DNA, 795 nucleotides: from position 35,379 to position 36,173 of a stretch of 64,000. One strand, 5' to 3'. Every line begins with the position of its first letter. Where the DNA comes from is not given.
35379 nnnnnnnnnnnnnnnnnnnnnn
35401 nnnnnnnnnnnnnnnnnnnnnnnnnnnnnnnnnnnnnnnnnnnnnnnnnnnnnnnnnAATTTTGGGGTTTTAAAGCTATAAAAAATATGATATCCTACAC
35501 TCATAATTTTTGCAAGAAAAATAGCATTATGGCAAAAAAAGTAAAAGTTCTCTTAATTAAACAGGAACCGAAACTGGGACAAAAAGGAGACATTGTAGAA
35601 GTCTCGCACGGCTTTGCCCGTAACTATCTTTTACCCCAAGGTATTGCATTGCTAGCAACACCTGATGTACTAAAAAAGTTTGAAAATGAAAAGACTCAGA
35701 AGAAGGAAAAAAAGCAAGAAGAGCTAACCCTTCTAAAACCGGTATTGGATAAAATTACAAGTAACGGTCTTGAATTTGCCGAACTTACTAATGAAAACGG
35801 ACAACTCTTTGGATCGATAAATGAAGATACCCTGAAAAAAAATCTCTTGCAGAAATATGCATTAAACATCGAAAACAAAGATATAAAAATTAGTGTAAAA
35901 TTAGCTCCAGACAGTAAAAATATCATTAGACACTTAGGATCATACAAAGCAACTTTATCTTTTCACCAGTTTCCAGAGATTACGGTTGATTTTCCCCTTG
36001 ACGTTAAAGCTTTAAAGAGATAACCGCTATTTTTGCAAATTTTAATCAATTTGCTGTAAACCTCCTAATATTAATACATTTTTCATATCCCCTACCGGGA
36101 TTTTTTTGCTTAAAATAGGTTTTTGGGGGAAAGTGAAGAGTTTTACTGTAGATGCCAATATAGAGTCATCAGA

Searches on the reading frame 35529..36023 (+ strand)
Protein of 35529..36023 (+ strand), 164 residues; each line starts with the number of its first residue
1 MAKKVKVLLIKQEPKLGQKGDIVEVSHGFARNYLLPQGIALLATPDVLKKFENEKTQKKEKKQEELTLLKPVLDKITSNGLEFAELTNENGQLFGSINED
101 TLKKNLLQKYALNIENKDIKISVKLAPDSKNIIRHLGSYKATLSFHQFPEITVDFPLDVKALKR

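Call 34: find_homologous_proteins(query=window:35529-36023:+, max_evalue=1e-20)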
Query window:35529-36023:+ (164 aa): 3 proteins with E <= 1e-20 among 371 candidates.
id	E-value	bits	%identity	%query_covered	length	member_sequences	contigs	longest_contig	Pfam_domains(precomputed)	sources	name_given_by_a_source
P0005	2.4e-97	341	99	100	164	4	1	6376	PF03948.20,PF01281.26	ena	-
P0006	1.0e-55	206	59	100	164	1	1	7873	PF03948.20,PF01281.26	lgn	-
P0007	5.1e-33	132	46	100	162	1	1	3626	PF03948.20,PF01281.26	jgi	jgi:large subunit ribosomal protein L9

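Call 35: find_encoding_contigs(protein=P0006, flank=10000)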
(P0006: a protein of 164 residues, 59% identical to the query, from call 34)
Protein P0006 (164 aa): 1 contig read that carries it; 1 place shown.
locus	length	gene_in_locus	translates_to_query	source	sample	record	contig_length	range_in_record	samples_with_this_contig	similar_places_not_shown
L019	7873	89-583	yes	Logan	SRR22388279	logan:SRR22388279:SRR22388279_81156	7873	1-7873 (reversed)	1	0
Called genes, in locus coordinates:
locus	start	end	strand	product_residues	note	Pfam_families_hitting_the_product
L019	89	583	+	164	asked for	PF01281:Ribosomal_L9_N, PF03948:Ribosomal_L9_C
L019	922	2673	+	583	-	-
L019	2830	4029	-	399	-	PF01551:Peptidase_M23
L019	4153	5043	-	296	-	PF18075:FtsX_ECD, PF02687:FtsX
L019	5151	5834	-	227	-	PF00931:NB-ARC (faint), PF02463:SMC_N (faint), PF00005:ABC_tran, PF13401:AAA_22 (faint), PF13304:AAA_21 (faint)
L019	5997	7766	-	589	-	PF12229:PG_binding_4, PF04294:VanW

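Call 36: find_encoding_contigs(protein=P0005, flank=10000)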
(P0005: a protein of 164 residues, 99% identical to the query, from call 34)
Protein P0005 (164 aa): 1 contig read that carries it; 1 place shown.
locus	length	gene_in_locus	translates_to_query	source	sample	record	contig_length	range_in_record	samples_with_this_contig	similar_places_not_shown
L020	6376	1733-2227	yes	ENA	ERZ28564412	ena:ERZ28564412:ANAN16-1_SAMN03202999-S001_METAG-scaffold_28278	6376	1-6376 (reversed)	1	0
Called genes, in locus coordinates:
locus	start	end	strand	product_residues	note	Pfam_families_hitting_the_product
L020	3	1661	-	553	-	?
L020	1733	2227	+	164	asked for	PF01281:Ribosomal_L9_N, PF03948:Ribosomal_L9_C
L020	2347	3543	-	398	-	PF01551:Peptidase_M23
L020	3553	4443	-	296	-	PF18075:FtsX_ECD, PF02687:FtsX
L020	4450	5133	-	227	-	PF00931:NB-ARC (faint), PF00005:ABC_tran, PF13304:AAA_21 (faint)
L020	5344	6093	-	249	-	PF03462:PCRF, PF00472:RF-1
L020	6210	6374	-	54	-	?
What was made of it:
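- Tried and rejected: Anchoring on ribosomal protein L9 gave contigs that stop short of the locus (calls 34-36).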
